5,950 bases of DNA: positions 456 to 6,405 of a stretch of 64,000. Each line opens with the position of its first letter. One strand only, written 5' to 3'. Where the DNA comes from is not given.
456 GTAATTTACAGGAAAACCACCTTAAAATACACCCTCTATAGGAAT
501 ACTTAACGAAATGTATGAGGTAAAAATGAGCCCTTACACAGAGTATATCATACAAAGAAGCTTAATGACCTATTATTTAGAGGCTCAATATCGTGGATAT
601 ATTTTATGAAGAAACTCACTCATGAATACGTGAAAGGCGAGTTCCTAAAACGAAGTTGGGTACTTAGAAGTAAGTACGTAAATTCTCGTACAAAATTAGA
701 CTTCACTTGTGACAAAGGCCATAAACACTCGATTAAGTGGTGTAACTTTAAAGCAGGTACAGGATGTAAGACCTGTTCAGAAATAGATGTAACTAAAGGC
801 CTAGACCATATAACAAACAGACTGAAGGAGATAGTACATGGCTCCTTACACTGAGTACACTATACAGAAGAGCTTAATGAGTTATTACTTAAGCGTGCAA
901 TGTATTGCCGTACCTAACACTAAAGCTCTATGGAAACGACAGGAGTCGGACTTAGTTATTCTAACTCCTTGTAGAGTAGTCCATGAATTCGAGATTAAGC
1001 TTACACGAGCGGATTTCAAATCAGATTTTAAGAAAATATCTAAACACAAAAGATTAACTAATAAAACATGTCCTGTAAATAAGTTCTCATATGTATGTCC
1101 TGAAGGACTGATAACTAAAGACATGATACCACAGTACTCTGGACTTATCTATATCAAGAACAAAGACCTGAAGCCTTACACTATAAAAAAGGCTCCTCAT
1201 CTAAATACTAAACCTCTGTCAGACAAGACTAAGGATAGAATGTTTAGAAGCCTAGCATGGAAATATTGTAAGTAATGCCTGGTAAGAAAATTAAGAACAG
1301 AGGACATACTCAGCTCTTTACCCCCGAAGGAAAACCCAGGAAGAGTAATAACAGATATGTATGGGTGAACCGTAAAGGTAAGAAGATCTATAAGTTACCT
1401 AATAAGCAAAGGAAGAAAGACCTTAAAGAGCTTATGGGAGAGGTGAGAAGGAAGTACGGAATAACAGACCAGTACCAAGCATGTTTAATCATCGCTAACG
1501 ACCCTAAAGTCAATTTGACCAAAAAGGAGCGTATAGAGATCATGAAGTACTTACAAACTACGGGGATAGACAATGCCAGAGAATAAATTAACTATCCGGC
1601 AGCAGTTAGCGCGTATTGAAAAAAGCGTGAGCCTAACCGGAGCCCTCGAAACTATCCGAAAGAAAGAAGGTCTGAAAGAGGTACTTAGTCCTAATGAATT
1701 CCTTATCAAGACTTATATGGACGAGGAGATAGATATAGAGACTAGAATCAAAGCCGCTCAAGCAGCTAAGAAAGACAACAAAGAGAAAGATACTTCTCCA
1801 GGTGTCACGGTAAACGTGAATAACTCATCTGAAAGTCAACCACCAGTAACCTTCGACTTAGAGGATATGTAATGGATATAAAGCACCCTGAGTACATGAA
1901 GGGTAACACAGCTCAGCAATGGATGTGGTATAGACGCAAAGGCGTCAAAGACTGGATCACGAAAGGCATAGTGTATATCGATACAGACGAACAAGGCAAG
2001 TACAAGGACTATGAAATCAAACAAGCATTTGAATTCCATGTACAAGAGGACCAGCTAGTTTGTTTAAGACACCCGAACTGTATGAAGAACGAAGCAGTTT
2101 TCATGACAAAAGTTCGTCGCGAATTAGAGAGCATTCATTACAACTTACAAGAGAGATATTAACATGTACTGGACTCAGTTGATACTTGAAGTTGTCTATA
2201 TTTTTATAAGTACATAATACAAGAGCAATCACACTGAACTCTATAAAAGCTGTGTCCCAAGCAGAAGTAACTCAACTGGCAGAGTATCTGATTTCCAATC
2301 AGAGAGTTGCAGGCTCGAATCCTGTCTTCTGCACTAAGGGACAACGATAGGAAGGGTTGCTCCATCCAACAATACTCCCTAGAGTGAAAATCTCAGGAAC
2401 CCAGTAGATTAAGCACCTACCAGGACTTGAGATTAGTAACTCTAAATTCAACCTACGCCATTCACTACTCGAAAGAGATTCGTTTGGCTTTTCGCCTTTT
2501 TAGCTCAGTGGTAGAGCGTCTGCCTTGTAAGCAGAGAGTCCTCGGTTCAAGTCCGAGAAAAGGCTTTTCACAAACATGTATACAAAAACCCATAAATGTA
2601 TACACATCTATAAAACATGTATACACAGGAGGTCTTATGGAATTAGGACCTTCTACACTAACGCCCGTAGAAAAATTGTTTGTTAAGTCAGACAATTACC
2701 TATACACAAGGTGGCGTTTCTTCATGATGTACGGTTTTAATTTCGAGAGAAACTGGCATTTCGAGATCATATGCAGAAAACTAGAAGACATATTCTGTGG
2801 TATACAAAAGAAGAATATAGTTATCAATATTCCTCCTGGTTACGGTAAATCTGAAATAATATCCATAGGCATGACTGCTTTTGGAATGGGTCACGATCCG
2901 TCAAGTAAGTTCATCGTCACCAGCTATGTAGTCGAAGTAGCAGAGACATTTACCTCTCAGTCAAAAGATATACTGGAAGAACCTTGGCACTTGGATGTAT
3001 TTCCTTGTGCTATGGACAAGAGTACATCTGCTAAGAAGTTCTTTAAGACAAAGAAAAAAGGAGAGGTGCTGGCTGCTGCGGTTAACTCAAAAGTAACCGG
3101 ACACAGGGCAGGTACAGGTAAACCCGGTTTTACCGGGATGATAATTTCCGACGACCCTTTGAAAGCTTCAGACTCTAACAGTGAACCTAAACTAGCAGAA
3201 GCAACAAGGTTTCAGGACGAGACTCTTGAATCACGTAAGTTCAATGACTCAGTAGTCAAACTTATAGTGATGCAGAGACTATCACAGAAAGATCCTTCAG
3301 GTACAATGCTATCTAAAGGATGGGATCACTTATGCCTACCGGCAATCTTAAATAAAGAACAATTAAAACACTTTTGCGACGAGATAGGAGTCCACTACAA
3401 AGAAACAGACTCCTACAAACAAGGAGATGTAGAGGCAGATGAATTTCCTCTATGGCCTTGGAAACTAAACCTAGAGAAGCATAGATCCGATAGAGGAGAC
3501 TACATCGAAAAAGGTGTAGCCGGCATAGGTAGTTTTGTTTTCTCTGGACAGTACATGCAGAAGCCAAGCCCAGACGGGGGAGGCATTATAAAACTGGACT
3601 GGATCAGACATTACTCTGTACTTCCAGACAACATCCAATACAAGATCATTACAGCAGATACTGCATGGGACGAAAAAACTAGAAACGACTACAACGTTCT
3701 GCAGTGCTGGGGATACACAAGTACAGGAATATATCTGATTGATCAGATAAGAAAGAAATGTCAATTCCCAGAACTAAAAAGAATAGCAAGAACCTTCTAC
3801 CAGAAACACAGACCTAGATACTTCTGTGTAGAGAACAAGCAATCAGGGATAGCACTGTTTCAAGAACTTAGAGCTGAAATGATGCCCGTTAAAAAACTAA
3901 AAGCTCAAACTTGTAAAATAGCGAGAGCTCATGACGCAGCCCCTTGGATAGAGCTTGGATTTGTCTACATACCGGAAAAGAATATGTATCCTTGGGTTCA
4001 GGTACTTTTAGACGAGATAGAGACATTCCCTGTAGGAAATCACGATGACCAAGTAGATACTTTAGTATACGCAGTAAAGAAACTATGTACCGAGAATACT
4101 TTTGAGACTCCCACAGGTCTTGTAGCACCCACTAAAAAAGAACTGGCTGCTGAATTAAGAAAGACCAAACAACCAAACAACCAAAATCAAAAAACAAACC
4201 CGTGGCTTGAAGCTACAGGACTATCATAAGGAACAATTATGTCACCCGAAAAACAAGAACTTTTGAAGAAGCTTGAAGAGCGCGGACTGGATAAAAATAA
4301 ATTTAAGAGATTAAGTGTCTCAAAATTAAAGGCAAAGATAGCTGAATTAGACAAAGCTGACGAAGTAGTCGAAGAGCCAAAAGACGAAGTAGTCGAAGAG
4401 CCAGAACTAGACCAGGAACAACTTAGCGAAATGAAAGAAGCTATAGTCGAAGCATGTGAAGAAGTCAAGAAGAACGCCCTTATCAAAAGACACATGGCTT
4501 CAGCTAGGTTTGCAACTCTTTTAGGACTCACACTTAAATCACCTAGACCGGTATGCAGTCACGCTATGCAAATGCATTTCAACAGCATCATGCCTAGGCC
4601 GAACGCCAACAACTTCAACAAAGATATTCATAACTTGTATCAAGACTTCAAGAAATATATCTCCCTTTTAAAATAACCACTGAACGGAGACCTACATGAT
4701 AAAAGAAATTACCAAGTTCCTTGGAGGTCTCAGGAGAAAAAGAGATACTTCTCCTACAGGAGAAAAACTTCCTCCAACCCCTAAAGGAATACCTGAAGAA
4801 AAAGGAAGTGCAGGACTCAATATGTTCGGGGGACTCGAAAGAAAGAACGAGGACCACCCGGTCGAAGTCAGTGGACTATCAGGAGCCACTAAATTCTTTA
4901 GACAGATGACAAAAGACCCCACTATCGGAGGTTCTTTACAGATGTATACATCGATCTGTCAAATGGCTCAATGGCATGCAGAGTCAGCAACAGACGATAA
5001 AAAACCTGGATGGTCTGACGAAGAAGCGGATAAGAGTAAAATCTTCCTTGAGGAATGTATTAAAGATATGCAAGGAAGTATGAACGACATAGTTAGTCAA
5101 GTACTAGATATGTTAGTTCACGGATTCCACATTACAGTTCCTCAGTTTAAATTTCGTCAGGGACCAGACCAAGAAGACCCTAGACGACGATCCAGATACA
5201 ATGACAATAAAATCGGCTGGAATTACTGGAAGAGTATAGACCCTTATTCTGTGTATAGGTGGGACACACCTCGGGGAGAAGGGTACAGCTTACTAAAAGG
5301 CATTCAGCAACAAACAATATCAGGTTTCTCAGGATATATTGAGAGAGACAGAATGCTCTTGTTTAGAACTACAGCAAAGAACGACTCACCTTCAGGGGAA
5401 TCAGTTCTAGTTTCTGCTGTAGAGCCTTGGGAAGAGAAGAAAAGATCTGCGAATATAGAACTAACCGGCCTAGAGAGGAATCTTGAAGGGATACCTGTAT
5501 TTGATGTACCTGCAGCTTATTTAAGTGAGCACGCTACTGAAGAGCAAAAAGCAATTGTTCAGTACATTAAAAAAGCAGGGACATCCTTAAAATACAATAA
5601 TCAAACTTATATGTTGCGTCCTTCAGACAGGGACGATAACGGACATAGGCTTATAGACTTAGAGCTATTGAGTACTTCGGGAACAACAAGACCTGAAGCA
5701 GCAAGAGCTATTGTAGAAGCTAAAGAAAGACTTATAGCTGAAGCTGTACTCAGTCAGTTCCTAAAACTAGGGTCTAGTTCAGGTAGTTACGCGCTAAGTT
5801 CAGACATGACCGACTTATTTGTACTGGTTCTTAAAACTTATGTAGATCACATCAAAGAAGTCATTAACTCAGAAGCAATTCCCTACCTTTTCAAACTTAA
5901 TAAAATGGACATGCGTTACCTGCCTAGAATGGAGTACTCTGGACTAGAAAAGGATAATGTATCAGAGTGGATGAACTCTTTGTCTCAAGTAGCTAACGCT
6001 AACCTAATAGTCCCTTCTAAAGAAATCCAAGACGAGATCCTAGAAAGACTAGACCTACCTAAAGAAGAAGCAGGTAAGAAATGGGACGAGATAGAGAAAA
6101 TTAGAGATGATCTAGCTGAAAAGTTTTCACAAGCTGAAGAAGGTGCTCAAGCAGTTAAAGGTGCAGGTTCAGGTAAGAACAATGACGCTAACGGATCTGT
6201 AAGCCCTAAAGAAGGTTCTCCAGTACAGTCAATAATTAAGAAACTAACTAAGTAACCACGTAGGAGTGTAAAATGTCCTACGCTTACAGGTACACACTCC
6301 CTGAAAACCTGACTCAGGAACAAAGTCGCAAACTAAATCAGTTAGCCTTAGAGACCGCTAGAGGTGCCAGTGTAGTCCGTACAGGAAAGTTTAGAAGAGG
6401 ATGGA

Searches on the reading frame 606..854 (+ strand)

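Call 87: search_protein_families(library=pfam, proteins=[window:606-854:+], max_evalue=0.01)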
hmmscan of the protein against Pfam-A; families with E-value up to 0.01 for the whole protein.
window:606-854:+ (82 aa): 1 family
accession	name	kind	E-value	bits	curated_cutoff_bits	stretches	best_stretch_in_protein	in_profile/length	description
PF21817.3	CapR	-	0.0014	19.2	24.2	1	18-58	20-67/67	CapR homology domain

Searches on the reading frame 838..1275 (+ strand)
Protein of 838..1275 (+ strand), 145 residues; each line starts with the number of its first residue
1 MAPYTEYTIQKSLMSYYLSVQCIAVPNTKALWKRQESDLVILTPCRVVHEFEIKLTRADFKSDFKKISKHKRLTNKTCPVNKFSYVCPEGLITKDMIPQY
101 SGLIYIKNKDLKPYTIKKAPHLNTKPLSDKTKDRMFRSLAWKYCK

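Call 18: find_encoding_contigs(protein=window:838-1275:+, flank=10000, max_places=6)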
Protein window:838-1275:+ (145 aa): 1 contig read that carries it; 1 place shown.
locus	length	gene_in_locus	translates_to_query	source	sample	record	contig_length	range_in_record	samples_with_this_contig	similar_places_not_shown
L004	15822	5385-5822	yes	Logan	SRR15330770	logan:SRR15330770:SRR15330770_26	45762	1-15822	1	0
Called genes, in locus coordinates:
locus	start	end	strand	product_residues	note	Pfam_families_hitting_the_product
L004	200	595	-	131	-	-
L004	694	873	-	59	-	-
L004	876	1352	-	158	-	-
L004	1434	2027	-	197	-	-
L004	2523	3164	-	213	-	-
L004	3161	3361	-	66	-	-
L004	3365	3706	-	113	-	-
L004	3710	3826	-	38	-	-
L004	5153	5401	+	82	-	-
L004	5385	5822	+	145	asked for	-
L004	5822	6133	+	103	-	-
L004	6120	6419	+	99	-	-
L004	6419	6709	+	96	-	-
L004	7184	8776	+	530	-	PF17289:Terminase_6C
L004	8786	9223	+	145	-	-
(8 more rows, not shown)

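Call 87: search_protein_families(library=pfam, proteins=[window:838-1275:+], max_evalue=0.01)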
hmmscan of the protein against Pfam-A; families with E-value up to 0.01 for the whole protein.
window:838-1275:+ (145 aa): 1 family
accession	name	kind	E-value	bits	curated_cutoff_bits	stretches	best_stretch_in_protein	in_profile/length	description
PF22399.1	DUF6979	-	0.00034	21.2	27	1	52-137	19-100/127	Family of unknown function (DUF6979)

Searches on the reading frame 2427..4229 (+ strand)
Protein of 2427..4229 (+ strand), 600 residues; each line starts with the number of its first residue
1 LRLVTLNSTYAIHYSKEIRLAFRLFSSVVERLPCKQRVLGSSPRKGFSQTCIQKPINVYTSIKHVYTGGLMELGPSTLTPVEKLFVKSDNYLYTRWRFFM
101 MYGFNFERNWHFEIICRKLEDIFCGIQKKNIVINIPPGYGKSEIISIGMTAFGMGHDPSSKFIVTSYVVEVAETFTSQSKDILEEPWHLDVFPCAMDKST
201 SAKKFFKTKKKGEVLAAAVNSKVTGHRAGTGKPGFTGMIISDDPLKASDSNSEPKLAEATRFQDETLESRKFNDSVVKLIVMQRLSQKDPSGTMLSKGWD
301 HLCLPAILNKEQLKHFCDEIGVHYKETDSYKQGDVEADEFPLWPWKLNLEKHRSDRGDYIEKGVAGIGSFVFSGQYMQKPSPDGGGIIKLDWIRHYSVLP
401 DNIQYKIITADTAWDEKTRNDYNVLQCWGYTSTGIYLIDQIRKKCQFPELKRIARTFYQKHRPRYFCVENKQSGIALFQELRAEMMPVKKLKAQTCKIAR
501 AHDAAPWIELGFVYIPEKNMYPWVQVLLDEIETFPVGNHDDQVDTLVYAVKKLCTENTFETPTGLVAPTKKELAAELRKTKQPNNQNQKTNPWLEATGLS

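Call 15: search_protein_families(library=phrogs, proteins=[window:2427-4229:+], max_evalue=0.001)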
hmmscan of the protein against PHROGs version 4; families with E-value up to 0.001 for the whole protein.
window:2427-4229:+ (600 aa): 5 families
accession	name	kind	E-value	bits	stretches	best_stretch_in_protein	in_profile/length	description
phrog_38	-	head and packaging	2.9e-85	288.5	1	96-561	273-711/760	terminase large subunit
phrog_4758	-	head and packaging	5.4e-41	141.5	1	83-300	13-223/243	terminase large subunit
phrog_5573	-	head and packaging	2.5e-40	139.5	1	299-553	12-234/250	terminase large subunit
phrog_979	-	head and packaging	7.8e-10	39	1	382-581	410-627/642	terminase large subunit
phrog_12171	-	head and packaging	0.00013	23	1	495-558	40-100/110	terminase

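Call 61: find_homologous_proteins(query=window:2637-4229:+, max_evalue=1e-20)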
Query window:2637-4229:+ (530 aa): 259 proteins with E <= 1e-20 among 4480 candidates; the best 120 are listed.
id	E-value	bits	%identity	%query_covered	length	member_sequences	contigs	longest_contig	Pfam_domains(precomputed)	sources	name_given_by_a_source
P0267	0.0e+0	1251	100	100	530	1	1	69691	PF17289.9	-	-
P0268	2.7e-219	747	62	99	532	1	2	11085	PF17289.9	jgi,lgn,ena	-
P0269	6.8e-217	740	61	98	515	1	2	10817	PF17289.9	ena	-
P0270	8.3e-211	719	61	97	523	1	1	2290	PF17289.9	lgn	-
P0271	1.6e-206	705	60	98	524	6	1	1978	PF17289.9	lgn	-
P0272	4.5e-200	684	58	98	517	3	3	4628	PF17289.9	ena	-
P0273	2.4e-196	672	56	98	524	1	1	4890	PF17289.9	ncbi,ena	-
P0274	1.1e-195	670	56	97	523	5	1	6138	PF17289.9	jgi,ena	-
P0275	4.0e-191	654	55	97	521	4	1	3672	PF17289.9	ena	-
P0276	9.9e-190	650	54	98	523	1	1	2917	PF17289.9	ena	-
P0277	9.9e-189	647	54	98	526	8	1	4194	PF17289.9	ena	-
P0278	2.0e-176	606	54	99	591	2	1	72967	PF17289.9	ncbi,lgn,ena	-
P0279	5.1e-118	413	57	60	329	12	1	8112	PF17289.9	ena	-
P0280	5.8e-81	291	39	91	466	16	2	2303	PF17289.9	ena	-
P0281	1.4e-77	280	37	90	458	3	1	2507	PF17289.9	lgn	-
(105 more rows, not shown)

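Call 62: find_encoding_contigs(protein=P0278, flank=10000, max_places=3)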
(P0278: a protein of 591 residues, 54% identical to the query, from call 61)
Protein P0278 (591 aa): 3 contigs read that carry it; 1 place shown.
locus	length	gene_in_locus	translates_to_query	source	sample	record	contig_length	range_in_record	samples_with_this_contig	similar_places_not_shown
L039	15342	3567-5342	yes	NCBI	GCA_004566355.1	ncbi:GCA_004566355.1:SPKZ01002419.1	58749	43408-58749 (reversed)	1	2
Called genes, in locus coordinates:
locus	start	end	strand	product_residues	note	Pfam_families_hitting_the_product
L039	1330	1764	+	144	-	-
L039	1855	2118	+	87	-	-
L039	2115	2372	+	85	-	-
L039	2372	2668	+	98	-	-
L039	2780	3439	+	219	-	PF18741:MTES_1575 (faint)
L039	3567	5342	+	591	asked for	PF17289:Terminase_6C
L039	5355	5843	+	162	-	-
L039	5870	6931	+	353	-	PF06074:Portal_Mu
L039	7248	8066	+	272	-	-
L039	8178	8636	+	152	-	-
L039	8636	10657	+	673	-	-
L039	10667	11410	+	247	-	-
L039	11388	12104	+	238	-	PF05265:DUF723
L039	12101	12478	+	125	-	PF14550:Peptidase_S78_2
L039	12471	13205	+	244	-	-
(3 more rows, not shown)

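Call 63: find_encoding_contigs(protein=P0268, flank=10000, max_places=3)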
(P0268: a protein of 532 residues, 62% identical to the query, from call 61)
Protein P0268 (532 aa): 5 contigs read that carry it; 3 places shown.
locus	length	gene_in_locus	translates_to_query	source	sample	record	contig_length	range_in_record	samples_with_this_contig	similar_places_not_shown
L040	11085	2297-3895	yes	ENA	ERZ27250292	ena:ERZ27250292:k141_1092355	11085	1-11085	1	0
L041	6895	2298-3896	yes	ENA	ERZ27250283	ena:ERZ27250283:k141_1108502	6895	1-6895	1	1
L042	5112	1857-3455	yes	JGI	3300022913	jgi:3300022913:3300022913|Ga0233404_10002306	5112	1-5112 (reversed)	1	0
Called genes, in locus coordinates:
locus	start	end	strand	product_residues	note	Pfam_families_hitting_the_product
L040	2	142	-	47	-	?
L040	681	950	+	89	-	-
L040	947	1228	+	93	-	-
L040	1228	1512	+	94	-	-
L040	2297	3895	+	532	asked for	PF17289:Terminase_6C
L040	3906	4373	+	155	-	-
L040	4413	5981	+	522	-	PF06074:Portal_Mu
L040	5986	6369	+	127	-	-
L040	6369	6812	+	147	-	-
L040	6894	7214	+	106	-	-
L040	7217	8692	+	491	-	-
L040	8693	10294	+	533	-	-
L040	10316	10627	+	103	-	-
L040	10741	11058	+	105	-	-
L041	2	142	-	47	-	?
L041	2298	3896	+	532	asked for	PF17289:Terminase_6C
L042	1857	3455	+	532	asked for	PF17289:Terminase_6C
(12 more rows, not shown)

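Call 64: find_encoding_contigs(protein=P0269, flank=10000, max_places=3)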
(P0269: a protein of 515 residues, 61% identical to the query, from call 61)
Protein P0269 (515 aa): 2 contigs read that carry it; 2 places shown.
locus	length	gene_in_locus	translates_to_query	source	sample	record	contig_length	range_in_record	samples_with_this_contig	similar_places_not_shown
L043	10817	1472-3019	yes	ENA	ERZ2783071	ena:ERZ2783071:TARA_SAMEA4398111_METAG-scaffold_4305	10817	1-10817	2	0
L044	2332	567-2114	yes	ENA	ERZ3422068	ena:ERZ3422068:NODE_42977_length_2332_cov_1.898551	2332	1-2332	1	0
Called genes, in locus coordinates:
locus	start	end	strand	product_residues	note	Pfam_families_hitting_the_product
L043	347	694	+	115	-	-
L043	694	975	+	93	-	-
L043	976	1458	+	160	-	PF01475:FUR (weak)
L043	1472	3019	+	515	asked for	PF17289:Terminase_6C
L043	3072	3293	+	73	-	-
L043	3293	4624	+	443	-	-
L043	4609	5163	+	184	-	-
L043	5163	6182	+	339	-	PF13385:Laminin_G_3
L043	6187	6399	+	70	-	-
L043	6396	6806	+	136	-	-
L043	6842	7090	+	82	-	-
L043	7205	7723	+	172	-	-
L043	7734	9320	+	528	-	PF06074:Portal_Mu (weak)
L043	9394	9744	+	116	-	PF22479:Pam3_gp18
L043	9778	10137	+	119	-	-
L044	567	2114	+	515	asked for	PF17289:Terminase_6C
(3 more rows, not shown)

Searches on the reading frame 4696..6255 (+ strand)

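Call 15: search_protein_families(library=phrogs, proteins=[window:4696-6255:+], max_evalue=0.001)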
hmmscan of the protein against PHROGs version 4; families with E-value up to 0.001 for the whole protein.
window:4696-6255:+ (519 aa): 2 families
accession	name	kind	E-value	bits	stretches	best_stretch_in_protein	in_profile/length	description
phrog_113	-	head and packaging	1e-46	160.7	1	66-468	70-422/1272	portal protein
phrog_30239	-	unknown function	5.4e-08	33.3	1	221-324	225-335/349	-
